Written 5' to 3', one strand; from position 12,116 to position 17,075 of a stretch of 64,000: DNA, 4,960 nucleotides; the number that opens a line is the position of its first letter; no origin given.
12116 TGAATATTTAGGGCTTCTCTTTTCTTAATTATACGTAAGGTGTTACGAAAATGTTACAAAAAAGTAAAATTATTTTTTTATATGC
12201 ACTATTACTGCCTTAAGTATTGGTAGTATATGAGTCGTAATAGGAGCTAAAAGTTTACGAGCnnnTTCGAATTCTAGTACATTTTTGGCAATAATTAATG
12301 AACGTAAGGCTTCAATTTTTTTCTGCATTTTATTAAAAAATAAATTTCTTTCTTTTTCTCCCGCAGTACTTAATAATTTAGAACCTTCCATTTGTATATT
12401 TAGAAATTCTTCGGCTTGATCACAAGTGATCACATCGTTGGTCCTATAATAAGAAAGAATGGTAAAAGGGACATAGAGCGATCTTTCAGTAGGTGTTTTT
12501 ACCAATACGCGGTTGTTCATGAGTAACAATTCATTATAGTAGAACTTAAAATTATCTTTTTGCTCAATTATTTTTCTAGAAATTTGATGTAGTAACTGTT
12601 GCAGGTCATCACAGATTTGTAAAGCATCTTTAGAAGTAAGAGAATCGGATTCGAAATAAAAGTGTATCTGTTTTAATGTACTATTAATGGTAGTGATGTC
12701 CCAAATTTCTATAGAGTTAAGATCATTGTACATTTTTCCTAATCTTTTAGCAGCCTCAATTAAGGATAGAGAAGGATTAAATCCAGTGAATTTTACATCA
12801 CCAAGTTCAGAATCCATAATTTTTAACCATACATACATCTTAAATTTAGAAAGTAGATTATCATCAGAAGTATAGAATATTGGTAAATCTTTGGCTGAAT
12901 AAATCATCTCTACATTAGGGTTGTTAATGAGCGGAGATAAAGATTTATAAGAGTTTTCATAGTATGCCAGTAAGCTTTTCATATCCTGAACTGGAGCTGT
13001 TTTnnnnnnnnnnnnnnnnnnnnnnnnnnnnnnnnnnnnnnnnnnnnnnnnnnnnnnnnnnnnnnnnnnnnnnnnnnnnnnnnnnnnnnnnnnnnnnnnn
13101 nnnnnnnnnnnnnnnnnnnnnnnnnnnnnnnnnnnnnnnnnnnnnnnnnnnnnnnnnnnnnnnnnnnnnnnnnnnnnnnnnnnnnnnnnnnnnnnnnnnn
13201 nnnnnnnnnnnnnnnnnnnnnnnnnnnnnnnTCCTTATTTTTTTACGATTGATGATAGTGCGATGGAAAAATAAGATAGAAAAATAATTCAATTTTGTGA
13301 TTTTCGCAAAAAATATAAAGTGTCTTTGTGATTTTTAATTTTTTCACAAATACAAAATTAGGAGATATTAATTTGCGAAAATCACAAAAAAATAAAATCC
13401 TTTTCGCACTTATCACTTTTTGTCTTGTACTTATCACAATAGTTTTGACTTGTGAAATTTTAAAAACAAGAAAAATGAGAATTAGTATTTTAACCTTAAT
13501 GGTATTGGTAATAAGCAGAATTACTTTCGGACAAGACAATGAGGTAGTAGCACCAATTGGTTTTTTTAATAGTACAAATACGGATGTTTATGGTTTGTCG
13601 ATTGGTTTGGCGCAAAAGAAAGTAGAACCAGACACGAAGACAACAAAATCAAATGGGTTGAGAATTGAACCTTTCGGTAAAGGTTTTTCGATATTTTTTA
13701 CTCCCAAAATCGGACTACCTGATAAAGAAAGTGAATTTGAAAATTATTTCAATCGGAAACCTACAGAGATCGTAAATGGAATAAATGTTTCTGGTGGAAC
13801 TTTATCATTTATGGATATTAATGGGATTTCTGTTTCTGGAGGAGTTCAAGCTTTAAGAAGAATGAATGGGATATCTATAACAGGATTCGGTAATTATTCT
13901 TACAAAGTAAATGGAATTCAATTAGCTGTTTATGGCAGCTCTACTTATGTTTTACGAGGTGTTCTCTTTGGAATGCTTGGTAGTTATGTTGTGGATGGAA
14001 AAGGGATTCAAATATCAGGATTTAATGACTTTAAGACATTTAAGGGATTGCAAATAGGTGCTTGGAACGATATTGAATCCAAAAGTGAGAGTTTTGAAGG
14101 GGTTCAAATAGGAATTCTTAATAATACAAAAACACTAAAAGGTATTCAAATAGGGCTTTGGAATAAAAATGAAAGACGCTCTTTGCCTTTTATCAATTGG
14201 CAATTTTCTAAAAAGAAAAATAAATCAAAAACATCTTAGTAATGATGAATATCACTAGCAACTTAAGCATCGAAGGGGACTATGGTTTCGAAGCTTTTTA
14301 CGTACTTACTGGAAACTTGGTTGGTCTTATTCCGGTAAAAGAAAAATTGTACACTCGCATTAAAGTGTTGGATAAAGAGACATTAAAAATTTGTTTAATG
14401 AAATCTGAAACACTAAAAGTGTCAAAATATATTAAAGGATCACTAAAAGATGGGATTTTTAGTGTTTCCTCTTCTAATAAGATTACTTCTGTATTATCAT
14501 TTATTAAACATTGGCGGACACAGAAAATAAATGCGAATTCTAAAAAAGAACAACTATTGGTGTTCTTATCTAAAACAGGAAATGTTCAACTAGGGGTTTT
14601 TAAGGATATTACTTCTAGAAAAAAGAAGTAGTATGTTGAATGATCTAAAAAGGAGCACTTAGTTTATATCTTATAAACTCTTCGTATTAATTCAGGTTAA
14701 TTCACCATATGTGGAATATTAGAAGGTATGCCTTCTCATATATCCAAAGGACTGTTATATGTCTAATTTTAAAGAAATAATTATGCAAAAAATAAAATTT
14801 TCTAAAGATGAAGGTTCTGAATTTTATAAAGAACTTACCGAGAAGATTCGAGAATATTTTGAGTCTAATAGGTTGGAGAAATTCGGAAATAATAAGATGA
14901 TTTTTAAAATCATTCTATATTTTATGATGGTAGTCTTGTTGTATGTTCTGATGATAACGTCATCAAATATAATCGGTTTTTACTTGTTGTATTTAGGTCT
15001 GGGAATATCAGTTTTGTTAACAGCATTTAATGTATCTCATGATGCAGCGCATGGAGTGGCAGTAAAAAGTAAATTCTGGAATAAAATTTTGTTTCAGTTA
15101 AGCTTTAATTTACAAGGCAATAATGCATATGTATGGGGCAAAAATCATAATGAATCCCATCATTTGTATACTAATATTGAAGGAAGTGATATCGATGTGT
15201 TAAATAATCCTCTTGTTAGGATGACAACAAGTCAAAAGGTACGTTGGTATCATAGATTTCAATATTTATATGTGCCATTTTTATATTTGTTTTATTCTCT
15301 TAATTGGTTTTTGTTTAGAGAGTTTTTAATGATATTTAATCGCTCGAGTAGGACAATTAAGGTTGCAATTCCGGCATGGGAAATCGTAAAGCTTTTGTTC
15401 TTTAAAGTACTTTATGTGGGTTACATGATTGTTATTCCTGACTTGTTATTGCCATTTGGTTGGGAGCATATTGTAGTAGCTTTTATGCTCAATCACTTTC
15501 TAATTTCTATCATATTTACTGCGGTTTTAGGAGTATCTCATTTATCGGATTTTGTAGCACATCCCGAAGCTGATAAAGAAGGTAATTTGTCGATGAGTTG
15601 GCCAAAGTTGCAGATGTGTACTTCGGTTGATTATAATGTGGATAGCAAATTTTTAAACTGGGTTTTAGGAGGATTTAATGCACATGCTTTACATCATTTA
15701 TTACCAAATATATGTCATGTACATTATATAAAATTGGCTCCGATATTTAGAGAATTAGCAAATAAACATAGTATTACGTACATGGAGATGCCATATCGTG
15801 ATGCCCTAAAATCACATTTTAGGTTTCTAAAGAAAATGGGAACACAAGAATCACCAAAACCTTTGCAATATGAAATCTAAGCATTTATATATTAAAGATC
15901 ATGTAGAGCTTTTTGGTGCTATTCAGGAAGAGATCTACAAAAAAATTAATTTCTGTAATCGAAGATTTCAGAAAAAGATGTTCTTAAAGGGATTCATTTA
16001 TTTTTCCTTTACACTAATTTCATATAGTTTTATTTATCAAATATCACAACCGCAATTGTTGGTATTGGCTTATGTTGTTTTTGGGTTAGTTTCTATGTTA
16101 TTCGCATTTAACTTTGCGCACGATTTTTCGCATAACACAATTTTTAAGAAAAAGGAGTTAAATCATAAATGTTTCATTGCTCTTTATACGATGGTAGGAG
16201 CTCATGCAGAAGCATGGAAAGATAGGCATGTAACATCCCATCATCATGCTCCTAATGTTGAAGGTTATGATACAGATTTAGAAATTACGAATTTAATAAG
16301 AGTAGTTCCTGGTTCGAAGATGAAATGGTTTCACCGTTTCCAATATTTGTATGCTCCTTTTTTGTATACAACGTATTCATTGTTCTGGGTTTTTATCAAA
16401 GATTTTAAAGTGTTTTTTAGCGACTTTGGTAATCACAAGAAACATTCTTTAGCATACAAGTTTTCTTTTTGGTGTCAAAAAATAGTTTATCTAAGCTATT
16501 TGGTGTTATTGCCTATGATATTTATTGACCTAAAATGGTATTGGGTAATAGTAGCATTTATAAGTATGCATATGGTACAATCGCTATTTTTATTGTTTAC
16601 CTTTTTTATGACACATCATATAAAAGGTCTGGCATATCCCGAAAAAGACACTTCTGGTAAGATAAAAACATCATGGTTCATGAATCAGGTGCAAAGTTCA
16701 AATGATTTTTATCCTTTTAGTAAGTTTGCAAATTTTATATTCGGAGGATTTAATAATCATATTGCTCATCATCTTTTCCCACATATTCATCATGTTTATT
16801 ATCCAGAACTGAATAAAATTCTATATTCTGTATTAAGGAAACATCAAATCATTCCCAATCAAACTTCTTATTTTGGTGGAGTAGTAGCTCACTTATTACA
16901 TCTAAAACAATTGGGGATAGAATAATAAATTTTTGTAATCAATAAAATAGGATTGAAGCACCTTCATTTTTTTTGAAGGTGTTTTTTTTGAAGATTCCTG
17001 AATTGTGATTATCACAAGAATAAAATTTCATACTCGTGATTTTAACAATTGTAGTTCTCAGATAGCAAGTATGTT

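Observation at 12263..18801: Candidate regulon of an uncharacterised HTH regulator: four promoters with identical box geometry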

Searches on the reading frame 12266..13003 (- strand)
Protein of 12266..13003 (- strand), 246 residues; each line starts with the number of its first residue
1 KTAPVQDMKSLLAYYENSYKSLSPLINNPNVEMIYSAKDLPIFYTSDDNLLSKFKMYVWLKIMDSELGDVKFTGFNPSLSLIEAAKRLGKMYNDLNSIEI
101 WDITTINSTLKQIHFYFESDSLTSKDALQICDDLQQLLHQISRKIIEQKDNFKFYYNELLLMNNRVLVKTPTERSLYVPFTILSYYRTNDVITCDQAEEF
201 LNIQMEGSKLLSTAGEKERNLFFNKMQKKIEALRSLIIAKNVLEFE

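Call 38: predict_structure(alignment_id=A2)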
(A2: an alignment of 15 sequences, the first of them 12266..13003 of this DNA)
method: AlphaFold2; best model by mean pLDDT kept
length: 246 residues; sequences in the alignment: 15
mean_pLDDT: 87.8   pTM: 0.85
mean pLDDT of the five models: 87.8, 82.7, 82.7, 79.7, 73.6
residues with pLDDT >= 90: 133; 70-90: 102; 50-70: 7; < 50: 4
segments of 3 or more residues with pLDDT < 50: 243-246
pLDDT, mean of each block of 10 residues (from residue 1): 85 90 83 88 81 92 84 93 91 87 90 94 96 95 90 84 85 85 79 92 90 89 94 91 49
secondary structure, 60 per line:
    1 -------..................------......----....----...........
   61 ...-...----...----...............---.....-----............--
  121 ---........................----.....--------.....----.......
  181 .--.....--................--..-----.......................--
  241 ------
elements in order: H8-25 E32-37 H42-45 H50-63 H79-93 E97-101 H107-118 H124-147 E152-156 E165-169 E174-181 E184-188 H191-206 H216-238

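Call 42: fold_search(model_id=the predicted structure, library=pdb)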
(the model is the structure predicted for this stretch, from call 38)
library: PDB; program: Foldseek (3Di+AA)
matches with E <= 10: 240; with E <= 0.001: 0
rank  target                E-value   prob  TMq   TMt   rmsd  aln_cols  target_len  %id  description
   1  9uuh_A                2.7e-01  0.72  0.36  0.16  12.2       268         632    7  binary complex of ATP-bound polyphosphate kinase 1 (PPK1) (released 2026-03-04)
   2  2o8r_B                2.8e-01  0.66  0.32  0.14  11.7       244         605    7  Crystal Structure of Polyphosphate Kinase from Porphyromonas Gingivalis (released 2006-12-19)
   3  1xdo_A                3.7e-01  0.63  0.36  0.15  11.1       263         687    9  Crystal Structure of Escherichia coli Polyphosphate Kinase (released 2005-06-21)
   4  2o8r_A                5.1e-01  0.44  0.31  0.13  13.2       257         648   10  Crystal Structure of Polyphosphate Kinase from Porphyromonas Gingivalis (released 2006-12-19)
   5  6fny_D                8.7e-01  0.11  0.12  0.08  10.7       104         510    8  CRYSTAL STRUCTURE OF A CHOLINE SULFATASE FROM SINORHIZOBIUM MELLILOTI (released 2018-02-28)
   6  5uht_A                9.7e-01  0.03  0.13  0.13  16.9       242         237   11  Structure of the Thermotoga maritima HK853-BeF3-RR468 complex at pH 5.0 (released 2017-12-27)
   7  4phq_A                1.1e+00  0.03  0.12  0.11  23.4       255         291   12  ClyA CC6/264 ox (6-303) (released 2014-09-24)
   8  4phq_D                1.1e+00  0.03  0.12  0.11  23.4       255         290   12  ClyA CC6/264 ox (6-303) (released 2014-09-24)
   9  6z46_a                1.3e+00  0.04  0.10  0.12  17.4       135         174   12  Structure of the S. acidocaldarius 20S proteasome (Saci0613/Saci0662) (released 2020-08-05)
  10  6h77_C                1.3e+00  0.02  0.13  0.10  17.2       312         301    7  E1 enzyme for ubiquitin like protein activation in complex with UBL (released 2018-10-31)
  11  5l3s_B                1.4e+00  0.03  0.14  0.13  17.1       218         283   11  Structure of the GTPase heterodimer of crenarchaeal SRP54 and FtsY (released 2016-06-08)
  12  4hnz_A                1.5e+00  0.04  0.10  0.14  18.8       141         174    9  Crystal structure of eukaryotic HslV from Trypanosoma brucei (released 2013-07-10)
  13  8vl4_MODEL_1_A        1.6e+00  0.09  0.14  0.29  16.2       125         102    9  Solution NMR Structure of de novo design protein 312 parent (released 2024-08-07)
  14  9c3c_n                1.6e+00  0.03  0.13  0.15  16.4       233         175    8  Cryo-EM structure of native dystrophin-glycoprotein complex (DGC) (released 2024-10-23)
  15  5vxk_A                1.6e+00  0.02  0.13  0.11  22.0       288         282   12  2.55 A resolution structure of IpaD from Shigella flexneri in complex with single-domain antibody JMK-H2 (released 2017-08-30)
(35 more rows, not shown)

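Call 68: fold_search(model_id=the predicted structure, library=viral)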
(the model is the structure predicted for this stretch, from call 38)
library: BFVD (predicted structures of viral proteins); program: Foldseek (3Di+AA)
matches with E <= 10: 351; with E <= 0.001: 0
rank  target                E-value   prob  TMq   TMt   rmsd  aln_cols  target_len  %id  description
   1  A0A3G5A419            1.5e-01  0.21  0.20  0.14  11.9       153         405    8  Uncharacterized protein [Homavirus sp.]
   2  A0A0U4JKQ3            1.8e-01  0.72  0.32  0.33  10.8       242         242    6  NucT-like nuclease [Arthrobacter phage Galaxy]
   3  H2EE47                1.8e-01  0.08  0.16  0.10  20.5       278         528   12  Putative ankyrin repeat protein [Moumouvirus sp. 'Monve']
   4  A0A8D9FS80            2.9e-01  0.06  0.15  0.15  15.0       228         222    8  Putative replicative DNA helicase [uncultured marine phage]
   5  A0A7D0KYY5            3.1e-01  0.23  0.20  0.29   7.7       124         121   10  (no name in the UniProt tables at hand)
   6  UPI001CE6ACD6         3.6e-01  0.16  0.15  0.26  13.4       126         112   10  (no name look-up for this kind of identifier)
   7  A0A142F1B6            4.5e-01  0.03  0.12  0.10  24.2       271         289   13  Uncharacterized protein [Bacillus phage Shbh1]
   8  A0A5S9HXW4            4.7e-01  0.09  0.14  0.20  15.1       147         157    7  Uncharacterized protein [Tenacibaculum phage PTm5]
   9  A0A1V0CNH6            5.0e-01  0.08  0.11  0.14  15.3       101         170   12  (no name in the UniProt tables at hand)
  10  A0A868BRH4            5.3e-01  0.18  0.13  0.29  13.6        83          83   14  (no name in the UniProt tables at hand)
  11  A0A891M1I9            5.5e-01  0.04  0.11  0.09  20.3       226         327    8  RNA-dependent RNA polymerase (Fragment) [Issyk-Kul virus]
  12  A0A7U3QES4            5.5e-01  0.04  0.15  0.06  20.8       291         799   11  VP3 [Callinectes sapidus reovirus 2]
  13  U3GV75                6.9e-01  0.06  0.11  0.09  18.6       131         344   16  Uncharacterized protein [Suid betaherpesvirus 2]
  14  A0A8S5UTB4            7.2e-01  0.25  0.30  0.34  10.3       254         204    7  Polyphosphate kinase C-terminal domain 1 [Siphoviridae sp. ct4fm14]
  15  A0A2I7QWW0            8.5e-01  0.10  0.18  0.23  18.3       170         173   10  (no name in the UniProt tables at hand)
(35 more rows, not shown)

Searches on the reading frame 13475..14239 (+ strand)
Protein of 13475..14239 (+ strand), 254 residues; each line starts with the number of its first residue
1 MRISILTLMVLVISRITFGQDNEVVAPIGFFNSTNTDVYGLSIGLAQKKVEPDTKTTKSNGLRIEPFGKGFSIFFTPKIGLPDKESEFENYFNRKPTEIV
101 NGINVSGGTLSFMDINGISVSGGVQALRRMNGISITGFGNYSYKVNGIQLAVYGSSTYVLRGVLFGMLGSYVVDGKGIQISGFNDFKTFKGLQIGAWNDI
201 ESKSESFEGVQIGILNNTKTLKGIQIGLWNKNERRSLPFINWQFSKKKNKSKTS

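Call 5: search_protein_families(library=pfam, proteins=[window:13475-14239:+], max_evalue=0.01)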
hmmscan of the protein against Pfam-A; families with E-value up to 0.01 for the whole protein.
window:13475-14239:+ (254 aa): 0 families

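Call 6: search_protein_families(library=ncbifam, proteins=[window:13475-14239:+], max_evalue=0.01)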
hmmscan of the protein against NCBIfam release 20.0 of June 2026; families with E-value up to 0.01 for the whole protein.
window:13475-14239:+ (254 aa): 3 families
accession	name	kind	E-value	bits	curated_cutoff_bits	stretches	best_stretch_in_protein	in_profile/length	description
NF047436.1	LA_2272_repeat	domain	1.1e-13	50.8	25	2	209-233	3-28/30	LA_2272 family surface repeat-containing protein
NF047437.1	VC2662_fam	equivalog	0.00015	21.2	140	1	92-234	34-174/187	VC2662 family protein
NF047435.1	LA_2272_fam_lipo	equivalog_domain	0.0034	17.5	30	0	205-230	33-59/59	LA_2272/LA_2273 family lipoprotein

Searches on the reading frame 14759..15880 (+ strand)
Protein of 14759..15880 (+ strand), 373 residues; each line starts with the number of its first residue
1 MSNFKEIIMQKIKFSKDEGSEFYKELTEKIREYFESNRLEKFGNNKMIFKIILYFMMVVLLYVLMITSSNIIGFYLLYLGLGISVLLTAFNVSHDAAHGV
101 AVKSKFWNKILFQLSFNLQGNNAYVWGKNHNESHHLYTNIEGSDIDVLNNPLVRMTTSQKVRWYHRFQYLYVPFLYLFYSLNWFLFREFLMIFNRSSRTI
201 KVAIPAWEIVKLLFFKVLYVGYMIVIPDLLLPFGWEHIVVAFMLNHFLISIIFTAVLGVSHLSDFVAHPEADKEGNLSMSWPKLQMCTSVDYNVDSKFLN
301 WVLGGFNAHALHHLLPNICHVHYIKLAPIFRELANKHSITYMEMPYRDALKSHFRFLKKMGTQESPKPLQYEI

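Call 5: search_protein_families(library=pfam, proteins=[window:14759-15880:+], max_evalue=0.01)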
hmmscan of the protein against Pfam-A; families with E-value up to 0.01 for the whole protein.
window:14759-15880:+ (373 aa): 1 family
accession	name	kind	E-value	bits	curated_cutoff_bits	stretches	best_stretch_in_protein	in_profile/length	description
PF00487.30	FA_desaturase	-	6.2e-26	92.1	29.7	1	75-343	6-251/253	Fatty acid desaturase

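Call 6: search_protein_families(library=ncbifam, proteins=[window:14759-15880:+], max_evalue=0.01)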
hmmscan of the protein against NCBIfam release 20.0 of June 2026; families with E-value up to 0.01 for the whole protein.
window:14759-15880:+ (373 aa): 1 family
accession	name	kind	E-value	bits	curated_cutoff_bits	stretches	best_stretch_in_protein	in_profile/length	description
NF052549.1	FAdesatDesBBac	equivalog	1.7e-05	24.3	500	1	53-355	34-311/340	Delta(10) desaturase DesB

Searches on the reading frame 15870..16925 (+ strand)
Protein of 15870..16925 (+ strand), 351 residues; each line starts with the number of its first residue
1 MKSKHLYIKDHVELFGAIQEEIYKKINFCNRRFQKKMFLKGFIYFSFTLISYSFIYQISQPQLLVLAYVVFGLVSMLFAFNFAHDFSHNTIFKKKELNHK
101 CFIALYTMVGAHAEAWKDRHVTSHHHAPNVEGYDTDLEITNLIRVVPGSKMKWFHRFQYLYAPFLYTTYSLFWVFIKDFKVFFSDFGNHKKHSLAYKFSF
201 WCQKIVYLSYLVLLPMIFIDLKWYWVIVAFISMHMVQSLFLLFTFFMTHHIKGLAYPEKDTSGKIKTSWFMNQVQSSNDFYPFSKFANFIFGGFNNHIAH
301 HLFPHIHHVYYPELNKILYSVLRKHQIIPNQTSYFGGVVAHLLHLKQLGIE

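Call 5: search_protein_families(library=pfam, proteins=[window:15870-16925:+], max_evalue=0.01)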
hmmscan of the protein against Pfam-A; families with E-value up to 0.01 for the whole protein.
window:15870-16925:+ (351 aa): 2 families
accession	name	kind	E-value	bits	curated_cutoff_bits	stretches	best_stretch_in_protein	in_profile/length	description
PF00487.30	FA_desaturase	-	1.7e-29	103.8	29.7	1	63-327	5-247/253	Fatty acid desaturase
PF04061.19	ORMDL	-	0.0028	17.9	27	1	199-286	5-90/135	ORMDL family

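Call 6: search_protein_families(library=ncbifam, proteins=[window:15870-16925:+], max_evalue=0.01)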
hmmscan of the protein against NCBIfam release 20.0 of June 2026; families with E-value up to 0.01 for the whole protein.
window:15870-16925:+ (351 aa): 0 families
